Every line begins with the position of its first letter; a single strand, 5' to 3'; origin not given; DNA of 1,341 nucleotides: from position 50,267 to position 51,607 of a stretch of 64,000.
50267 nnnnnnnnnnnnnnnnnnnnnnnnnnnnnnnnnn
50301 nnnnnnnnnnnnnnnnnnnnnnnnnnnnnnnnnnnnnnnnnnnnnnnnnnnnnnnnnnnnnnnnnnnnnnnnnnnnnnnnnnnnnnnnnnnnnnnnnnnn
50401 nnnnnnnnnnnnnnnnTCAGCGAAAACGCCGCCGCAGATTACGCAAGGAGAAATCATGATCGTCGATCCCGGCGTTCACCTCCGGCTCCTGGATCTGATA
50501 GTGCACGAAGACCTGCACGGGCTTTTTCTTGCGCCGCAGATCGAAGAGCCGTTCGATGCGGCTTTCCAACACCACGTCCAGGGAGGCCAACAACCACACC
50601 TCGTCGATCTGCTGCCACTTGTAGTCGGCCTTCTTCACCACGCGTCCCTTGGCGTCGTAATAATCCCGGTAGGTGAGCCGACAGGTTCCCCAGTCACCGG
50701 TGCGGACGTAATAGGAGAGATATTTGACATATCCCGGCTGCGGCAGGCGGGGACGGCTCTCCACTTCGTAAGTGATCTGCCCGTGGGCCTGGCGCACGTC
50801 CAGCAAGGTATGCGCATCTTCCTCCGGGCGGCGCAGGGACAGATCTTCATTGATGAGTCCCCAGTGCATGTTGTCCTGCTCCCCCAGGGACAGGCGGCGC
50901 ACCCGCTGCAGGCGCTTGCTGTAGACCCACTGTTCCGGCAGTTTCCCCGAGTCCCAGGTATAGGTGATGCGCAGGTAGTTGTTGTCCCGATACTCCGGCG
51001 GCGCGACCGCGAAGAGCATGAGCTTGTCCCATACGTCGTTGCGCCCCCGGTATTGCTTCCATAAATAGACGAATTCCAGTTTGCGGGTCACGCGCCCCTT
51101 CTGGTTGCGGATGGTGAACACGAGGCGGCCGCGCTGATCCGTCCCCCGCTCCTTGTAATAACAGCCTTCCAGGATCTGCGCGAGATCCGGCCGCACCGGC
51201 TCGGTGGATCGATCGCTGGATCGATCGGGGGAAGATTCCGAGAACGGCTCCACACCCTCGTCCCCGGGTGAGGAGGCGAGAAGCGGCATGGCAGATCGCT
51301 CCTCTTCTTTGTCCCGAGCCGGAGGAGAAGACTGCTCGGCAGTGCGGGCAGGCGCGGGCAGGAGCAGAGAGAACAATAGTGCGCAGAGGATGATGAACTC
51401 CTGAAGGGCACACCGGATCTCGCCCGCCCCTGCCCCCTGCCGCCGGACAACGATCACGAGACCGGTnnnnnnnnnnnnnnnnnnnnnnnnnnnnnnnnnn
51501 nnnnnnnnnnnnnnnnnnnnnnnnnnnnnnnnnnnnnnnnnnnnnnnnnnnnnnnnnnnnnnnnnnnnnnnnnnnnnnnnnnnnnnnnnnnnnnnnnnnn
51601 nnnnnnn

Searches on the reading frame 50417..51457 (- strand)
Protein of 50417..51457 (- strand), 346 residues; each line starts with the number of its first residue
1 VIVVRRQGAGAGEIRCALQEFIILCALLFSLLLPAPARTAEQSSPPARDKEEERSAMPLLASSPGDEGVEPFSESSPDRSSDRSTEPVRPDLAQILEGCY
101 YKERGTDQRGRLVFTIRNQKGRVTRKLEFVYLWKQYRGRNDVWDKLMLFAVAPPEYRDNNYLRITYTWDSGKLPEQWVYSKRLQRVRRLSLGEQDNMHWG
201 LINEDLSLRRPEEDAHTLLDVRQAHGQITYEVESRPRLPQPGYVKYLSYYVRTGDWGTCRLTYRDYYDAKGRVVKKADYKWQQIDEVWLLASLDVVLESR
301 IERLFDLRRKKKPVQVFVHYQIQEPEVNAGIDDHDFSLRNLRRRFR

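Call 84: search_protein_families(library=pfam, proteins=[window:50417-51457:-], max_evalue=0.001)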
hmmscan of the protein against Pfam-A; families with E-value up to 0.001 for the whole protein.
window:50417-51457:- (346 aa): 2 families
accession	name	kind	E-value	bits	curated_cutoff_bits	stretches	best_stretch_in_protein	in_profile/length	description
PF17131.11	LolA_like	-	5.1e-17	62.5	30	1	145-343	4-184/184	Outer membrane lipoprotein-sorting protein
PF07044.18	DUF1329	-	0.00086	19.1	23.1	1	117-197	105-194/368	Protein of unknown function (DUF1329)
